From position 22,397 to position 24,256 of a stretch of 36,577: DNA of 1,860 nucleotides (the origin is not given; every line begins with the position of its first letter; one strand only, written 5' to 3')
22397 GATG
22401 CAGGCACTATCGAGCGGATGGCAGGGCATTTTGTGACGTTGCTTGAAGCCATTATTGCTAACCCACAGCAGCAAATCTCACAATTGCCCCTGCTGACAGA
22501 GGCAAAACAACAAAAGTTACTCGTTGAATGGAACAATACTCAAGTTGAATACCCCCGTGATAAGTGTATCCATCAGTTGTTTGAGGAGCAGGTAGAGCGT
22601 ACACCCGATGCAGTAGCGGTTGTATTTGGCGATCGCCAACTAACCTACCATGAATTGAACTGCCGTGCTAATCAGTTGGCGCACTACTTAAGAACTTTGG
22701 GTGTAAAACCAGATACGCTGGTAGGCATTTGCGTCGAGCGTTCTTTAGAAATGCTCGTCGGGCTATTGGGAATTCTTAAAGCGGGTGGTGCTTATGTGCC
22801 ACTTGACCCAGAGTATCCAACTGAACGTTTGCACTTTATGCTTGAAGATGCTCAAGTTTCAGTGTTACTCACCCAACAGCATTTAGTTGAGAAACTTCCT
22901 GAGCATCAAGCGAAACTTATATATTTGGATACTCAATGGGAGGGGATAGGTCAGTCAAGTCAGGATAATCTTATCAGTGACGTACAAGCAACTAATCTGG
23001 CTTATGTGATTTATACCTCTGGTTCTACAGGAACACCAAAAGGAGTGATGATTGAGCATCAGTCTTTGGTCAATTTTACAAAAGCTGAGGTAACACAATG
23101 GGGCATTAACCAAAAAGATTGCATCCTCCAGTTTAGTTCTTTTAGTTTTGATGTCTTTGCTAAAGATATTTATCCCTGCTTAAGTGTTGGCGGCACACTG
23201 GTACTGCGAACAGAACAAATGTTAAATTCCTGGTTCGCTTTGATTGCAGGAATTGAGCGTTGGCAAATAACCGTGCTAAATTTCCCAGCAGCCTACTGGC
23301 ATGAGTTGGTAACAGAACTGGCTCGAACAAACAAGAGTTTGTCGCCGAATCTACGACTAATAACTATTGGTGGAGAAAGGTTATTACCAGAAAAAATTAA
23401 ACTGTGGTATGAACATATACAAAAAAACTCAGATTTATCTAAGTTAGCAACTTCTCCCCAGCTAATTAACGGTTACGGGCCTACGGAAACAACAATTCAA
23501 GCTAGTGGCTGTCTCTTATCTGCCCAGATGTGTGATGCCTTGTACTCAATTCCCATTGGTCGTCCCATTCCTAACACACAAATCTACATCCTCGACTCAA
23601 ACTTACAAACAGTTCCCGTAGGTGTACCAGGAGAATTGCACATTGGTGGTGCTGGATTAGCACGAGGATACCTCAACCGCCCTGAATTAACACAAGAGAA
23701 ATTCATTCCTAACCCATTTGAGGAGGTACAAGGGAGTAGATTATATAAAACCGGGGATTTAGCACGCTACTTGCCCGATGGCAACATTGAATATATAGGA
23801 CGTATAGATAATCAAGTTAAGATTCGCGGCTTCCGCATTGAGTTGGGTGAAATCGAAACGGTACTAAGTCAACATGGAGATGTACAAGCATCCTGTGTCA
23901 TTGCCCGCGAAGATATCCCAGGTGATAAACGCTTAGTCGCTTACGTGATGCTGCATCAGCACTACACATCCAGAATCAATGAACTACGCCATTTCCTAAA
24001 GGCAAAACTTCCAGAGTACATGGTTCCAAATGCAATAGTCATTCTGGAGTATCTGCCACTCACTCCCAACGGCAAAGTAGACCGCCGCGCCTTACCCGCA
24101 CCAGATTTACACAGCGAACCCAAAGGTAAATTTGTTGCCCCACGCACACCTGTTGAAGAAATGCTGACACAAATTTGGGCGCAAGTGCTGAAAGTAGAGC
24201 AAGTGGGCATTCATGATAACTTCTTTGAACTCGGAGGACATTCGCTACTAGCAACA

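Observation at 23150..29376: Both A domains of the terminal NRPS have a basic residue at pocket position 239, there are no E domains, and a McyF-like racemase follows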

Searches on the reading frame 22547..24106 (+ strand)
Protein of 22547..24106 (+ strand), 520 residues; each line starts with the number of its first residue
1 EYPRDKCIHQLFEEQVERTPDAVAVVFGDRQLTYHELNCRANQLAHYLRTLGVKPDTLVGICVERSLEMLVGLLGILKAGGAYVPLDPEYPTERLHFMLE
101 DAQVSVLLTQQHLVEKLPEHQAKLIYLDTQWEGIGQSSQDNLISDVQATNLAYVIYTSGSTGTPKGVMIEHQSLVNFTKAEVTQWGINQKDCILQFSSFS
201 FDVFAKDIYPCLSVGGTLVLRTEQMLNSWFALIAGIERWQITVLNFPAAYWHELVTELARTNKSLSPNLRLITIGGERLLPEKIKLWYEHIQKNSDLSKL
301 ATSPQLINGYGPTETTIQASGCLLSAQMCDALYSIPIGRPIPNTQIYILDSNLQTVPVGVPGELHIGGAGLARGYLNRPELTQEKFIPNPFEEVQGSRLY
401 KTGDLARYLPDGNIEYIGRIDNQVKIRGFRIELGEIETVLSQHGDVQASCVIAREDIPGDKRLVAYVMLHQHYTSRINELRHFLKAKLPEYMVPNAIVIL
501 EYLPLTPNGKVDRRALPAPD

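Call 22: search_solved_structures(query=window:22547-24106:+, max_evalue=1e-30, show_alignments=1)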
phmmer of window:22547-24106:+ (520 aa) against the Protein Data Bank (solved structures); distinct sequences matched with E-value up to 1e-30: 78 (the best 60 are shown).
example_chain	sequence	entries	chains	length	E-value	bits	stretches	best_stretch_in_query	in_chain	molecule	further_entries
6mfy_A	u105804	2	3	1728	5.1e-231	770.8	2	1-517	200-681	Linear gramicidin synthase subunit A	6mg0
9be3_A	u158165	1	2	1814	6.1e-231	770.6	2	1-517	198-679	Linear gramicidin synthase subunit A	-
9be4_A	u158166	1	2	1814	6.1e-231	770.6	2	1-517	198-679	Linear gramicidin synthase subunit A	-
6mfz_A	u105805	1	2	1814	6.2e-231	770.6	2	1-517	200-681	Linear gramicidin synthase subunit A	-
9meh_A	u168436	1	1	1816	6.3e-231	770.5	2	1-517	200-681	Linear gramicidin synthase subunit A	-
4d4g_A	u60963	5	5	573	1.9e-186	623.8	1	7-520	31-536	APNAA1 | APNA A1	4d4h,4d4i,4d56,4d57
8xjz_C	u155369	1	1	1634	2.4e-146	491.4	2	21-516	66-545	Peptide synthetase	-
8hlk_A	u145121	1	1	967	6.4e-145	486.8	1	1-520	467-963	Microcystin synthetase B (Fragment)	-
8jbr_A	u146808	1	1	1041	1.1e-136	459.6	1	2-520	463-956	McyA protein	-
1amu_A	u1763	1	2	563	3.9e-128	431.4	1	1-520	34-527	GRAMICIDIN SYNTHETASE 1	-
6p1j_A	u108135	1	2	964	5.7e-127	427.6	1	1-516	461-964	Txo2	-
5u89_A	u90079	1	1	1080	1.9e-124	419.2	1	8-520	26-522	Amino acid adenylation domain protein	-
9bfd_B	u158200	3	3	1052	4.4e-124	418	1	2-520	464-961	Tyrocidine synthase 2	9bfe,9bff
9bfd_A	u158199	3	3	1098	2.9e-123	415.3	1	2-520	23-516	Tyrocidine synthase 1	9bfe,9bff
5es6_A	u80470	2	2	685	1.1e-116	393.6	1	1-517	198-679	Linear gramicidin synthase subunit A | Linear gramicidin synthetase subunit A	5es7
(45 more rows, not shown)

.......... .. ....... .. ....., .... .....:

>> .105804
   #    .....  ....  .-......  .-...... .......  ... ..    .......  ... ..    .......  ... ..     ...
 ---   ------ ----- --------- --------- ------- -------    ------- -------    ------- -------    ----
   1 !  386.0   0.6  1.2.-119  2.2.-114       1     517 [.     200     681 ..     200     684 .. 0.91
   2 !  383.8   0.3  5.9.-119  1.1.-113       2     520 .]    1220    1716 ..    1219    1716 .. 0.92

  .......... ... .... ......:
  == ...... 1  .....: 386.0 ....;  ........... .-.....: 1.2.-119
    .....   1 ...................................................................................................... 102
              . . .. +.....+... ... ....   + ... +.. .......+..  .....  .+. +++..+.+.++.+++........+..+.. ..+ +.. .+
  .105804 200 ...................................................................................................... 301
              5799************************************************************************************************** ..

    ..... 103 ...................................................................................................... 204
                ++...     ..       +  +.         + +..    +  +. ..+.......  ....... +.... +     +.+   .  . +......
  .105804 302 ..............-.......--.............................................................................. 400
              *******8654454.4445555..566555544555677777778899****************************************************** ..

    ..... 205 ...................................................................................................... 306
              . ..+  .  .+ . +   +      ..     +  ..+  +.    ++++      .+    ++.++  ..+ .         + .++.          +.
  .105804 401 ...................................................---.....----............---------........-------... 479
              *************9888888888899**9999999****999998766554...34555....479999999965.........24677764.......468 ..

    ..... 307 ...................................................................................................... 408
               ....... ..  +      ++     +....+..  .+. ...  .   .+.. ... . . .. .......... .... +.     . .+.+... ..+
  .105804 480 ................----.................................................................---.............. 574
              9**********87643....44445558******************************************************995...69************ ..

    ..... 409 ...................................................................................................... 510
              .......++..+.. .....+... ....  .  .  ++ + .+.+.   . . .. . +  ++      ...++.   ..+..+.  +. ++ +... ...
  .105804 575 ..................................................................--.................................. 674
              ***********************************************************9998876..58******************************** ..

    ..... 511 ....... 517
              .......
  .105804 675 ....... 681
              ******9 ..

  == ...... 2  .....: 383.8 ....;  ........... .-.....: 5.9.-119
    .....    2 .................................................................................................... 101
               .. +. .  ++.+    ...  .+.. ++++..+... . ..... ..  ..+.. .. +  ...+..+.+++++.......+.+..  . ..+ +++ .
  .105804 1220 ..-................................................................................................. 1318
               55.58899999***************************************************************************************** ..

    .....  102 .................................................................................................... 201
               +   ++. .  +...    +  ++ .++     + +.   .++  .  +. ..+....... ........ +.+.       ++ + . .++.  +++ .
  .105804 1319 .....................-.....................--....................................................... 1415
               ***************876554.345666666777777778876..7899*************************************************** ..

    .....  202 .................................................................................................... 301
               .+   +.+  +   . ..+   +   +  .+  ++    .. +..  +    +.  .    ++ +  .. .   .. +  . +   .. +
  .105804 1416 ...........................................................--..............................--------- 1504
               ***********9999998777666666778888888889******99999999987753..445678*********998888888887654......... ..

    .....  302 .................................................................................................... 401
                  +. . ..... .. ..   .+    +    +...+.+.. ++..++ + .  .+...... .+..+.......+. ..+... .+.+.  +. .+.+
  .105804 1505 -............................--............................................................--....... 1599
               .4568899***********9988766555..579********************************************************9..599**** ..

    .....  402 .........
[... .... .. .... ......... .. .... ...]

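Call 25: search_protein_families(library=ncbifam, proteins=[window:22547-24106:+], max_evalue=1e-60)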
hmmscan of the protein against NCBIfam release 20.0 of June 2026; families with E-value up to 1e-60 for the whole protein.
window:22547-24106:+ (520 aa): 11 families
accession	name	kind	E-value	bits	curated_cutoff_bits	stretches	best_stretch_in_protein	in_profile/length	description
NF041803.1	NRPS_SolG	exception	1.3e-146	489.9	2200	1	2-520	557-1074/1163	solanimycin non-ribosomal peptide synthetase SolG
NF004282.0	PRK05691.1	subfamily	3.7e-145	484.6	4090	1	4-520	2186-2695/4334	non-ribosomal peptide synthase/polyketide synthase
TIGR01733.1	AA-adenyl-dom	subfamily_domain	8.2e-140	466.2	317.4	1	33-451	1-409/409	amino acid adenylation domain-containing protein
NF047350.1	aureusi_NRPS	equivalog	6e-128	428.1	2500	1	5-518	412-893/2373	aureusimine non-ribosomal peptide synthetase AusA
NF038078.1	NRPS_MxcG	equivalog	4.9e-126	421.7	2300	1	8-516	458-956/1442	myxochelin non-ribosomal peptide synthetase MxcG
NF003417.0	PRK04813.1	subfamily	3.6e-96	322.7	476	1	12-516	9-499/505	D-alanine--poly(phosphoribitol) ligase subunit DltA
NF007605.2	PRK10252.1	equivalog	2.3e-94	316.9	2400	1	8-520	456-961/1292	enterobactin non-ribosomal peptide synthetase EntF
TIGR01734.1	D-ala-DACP-lig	equivalog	2.3e-89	300.2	559.85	1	13-516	7-498/504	D-alanine--poly(phosphoribitol) ligase subunit DltA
TIGR03443.1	alpha_am_amid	equivalog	2.8e-72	243.7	1030.1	0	155-470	421-750/1390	L-aminoadipate-semialdehyde dehydrogenase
TIGR03098.1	ligase_PEP_1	hypoth_equivalog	4.1e-72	243.3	592.35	1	8-516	2-514/517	acyl-CoA ligase (AMP-forming), exosortase A system-associated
NF004837.0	PRK06187.1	subfamily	2.6e-68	230.6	476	1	6-516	8-518/531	long-chain-fatty-acid--CoA ligase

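Call 44: find_homologous_proteins(query=window:22547-24106:+, max_evalue=1e-30)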
Query window:22547-24106:+ (520 aa): 8000 proteins with E <= 1e-30 among 8000 candidates; the best 120 are listed.
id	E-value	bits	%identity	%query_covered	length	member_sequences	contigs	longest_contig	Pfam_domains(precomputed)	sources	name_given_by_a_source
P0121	5.0e-222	756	64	100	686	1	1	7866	PF00668.26,PF00550.32,PF00501.35,PF13193.13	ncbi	ncbi:MAG TPA: amino acid adenylation domain-containing protein, partial [Coleofasciculaceae cyanobac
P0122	1.2e-214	732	65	100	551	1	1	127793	PF00501.35,PF13193.13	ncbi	-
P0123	3.1e-211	720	62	100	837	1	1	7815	PF00668.26,PF00550.32,PF00501.35,PF13193.13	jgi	jgi:amino acid adenylation domain-containing protein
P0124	8.3e-203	693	61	100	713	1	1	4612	PF00668.26,PF00550.32,PF00501.35,PF13193.13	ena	-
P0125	9.5e-202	689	64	100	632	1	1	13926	PF00550.32,PF00501.35,PF13193.13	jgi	jgi:amino acid adenylation domain-containing protein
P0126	1.5e-199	682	46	100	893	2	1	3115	PF00550.32,PF00501.35,PF13193.13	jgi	jgi:amino acid adenylation domain-containing protein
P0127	8.9e-198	676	59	100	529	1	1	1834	PF00501.35,PF13193.13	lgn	-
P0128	6.4e-197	673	58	100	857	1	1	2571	PF00668.26,PF00550.32,PF00501.35,PF13193.13,PF00975.27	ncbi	ncbi:MAG: amino acid adenylation domain-containing protein, partial [Cyanobacteria bacterium J06632_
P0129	2.7e-195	668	58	100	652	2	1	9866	PF00550.32,PF00501.35,PF13193.13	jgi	-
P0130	3.7e-195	667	59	100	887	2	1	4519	PF00668.26,PF00550.32,PF00501.35,PF13193.13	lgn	-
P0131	4.5e-195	667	59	100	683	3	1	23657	PF00550.32,PF00501.35,PF13193.13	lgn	-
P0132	9.5e-194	663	60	100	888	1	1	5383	PF00550.32,PF00501.35,PF13193.13,PF00975.27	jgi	jgi:aspartate racemase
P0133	1.9e-193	662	59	100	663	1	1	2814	PF00550.32,PF00501.35,PF13193.13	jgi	jgi:amino acid adenylation domain-containing protein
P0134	2.4e-193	661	59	100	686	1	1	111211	PF00550.32,PF00501.35,PF13193.13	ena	-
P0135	8.9e-193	660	59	100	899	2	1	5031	PF00668.26,PF00550.32,PF00501.35,PF13193.13,PF00975.27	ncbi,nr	ncbi:MAG: amino acid adenylation domain-containing protein, partial [Rhizonema sp. PD38]|nr:amino ac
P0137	9.4e-192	656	63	90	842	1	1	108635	PF13847.13,PF00668.26,PF13489.13,PF13649.13,PF00501.35,PF13193.13,PF08241.19,PF08242.19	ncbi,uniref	ncbi:amino acid adenylation domain-containing protein [Scytonema sp. NUACC26]|uniref:amino acid aden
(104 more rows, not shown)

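Call 47: find_encoding_contigs(protein=P0137, flank=10000, max_places=2)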
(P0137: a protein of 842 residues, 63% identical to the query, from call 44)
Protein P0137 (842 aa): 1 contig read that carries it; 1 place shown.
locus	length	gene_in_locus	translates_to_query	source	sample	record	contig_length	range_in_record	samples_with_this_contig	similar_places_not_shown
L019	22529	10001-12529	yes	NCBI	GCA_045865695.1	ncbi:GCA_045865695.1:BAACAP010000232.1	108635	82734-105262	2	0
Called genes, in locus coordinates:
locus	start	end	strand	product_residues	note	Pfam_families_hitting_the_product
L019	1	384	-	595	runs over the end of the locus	PF02776:TPP_enzyme_N, PF00205:TPP_enzyme_M, PF02775:TPP_enzyme_C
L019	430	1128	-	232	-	PF03567:Sulfotransfer_2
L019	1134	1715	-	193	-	PF05118:Asp_Arg_Hydrox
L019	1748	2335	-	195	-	PF01947:Rv2949c-like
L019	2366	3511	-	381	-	-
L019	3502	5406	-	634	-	PF05118:Asp_Arg_Hydrox, PF00685:Sulfotransfer_1 (faint), PF13469:Sulfotransfer_3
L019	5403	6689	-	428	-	PF04055:Radical_SAM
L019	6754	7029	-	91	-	PF00550:PP-binding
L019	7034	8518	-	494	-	PF00501:AMP-binding, PF13193:AMP-binding_C (weak)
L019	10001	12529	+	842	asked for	PF00501:AMP-binding, PF13193:AMP-binding_C (weak), PF13489:Methyltransf_23, PF08241:Methyltransf_11, PF08242:Methyltransf_12, PF13649:Methyltransf_25, PF13847:Methyltransf_31, PF00668:Condensation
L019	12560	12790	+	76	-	PF00668:Condensation (weak)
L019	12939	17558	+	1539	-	PF00668:Condensation, PF00501:AMP-binding, PF13193:AMP-binding_C, PF00550:PP-binding, PF00668:Condensation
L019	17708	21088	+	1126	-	PF00501:AMP-binding, PF13193:AMP-binding_C, PF00550:PP-binding, PF00668:Condensation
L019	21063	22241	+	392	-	PF00682:HMGL-like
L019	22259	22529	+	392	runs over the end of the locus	PF01370:Epimerase, PF02719:Polysacc_synt_2 (weak), PF01073:3Beta_HSD, PF07993:NAD_binding_4, PF16363:GDP_Man_Dehyd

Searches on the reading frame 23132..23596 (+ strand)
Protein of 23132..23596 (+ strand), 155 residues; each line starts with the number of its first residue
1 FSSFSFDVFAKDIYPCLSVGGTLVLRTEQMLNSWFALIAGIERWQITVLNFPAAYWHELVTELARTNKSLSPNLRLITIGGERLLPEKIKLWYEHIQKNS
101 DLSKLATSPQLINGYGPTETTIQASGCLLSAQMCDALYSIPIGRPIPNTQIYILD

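Call 23: search_solved_structures(query=window:23132-23596:+, max_evalue=1e-10, show_alignments=5)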
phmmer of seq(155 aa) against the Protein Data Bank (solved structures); distinct sequences matched with E-value up to 1e-10: 2.
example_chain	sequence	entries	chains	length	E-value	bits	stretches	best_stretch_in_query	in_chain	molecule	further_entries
4d4g_A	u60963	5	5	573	2.7e-31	111.8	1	1-155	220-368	APNAA1 | APNA A1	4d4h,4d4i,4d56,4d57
8xjz_C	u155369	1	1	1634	7.6e-15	58.4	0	7-155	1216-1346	Peptide synthetase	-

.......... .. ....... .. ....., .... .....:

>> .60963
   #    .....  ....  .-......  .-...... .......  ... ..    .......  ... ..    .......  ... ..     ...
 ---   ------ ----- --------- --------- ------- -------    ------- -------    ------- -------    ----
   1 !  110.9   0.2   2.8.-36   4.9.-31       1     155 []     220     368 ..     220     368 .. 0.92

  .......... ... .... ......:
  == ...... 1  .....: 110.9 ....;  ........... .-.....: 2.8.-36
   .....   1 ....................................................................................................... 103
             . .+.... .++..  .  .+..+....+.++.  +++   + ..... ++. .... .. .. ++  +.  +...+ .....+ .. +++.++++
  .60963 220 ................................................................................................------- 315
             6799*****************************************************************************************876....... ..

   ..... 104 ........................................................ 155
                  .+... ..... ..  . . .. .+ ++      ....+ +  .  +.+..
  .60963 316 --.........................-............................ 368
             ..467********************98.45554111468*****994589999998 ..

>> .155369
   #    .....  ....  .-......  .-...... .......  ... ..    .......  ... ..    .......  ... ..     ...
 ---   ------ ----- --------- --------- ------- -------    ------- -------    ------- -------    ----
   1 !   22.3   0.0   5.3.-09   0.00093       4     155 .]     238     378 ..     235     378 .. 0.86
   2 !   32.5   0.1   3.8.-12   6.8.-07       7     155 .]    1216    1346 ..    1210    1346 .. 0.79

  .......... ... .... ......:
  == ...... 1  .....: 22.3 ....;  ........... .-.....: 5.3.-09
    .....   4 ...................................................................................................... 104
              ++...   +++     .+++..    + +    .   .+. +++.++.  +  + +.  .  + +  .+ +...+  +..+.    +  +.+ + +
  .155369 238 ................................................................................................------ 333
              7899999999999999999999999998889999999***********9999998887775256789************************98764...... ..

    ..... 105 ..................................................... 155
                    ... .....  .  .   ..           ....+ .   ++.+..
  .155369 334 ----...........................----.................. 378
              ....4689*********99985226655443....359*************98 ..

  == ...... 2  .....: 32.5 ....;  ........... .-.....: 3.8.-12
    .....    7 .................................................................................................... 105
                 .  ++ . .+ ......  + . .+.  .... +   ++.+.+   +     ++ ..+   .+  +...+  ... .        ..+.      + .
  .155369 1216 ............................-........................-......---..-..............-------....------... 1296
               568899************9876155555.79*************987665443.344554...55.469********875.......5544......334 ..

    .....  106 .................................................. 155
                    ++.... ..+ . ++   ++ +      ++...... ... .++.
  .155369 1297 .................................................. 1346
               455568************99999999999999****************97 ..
